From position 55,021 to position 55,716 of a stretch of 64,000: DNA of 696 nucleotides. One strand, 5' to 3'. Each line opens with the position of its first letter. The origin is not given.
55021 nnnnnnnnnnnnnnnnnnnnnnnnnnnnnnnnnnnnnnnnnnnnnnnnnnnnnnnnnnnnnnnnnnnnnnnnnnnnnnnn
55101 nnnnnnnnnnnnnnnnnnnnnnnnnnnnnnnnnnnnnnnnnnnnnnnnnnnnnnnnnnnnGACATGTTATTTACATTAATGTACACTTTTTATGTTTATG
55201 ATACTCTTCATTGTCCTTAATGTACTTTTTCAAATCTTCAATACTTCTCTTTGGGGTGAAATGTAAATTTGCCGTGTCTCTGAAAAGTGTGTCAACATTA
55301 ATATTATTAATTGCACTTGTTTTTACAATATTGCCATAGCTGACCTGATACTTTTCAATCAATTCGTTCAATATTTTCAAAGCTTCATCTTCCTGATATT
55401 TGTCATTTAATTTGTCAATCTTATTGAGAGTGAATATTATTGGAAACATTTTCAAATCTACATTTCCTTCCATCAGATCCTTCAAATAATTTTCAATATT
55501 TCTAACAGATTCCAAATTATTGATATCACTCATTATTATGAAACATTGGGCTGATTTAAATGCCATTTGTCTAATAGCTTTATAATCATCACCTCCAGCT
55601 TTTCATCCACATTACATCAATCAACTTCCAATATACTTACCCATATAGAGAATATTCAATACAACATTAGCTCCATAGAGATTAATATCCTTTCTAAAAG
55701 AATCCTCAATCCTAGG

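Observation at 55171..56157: F-box-like N-terminus fused to a Ras-like domain with a crippled P-loop and truncated switch II, retaining a CAAX box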

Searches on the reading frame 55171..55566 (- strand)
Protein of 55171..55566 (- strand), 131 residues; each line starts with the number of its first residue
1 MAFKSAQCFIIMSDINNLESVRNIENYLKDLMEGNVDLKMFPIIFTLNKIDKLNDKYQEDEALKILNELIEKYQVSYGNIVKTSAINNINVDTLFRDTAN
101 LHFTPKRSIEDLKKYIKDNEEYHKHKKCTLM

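Call 61: find_encoding_contigs(protein=window:55171-55566:-, flank=3000, max_places=10)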
Protein window:55171-55566:- (131 aa): no gene with exactly this product is on record in the collection.
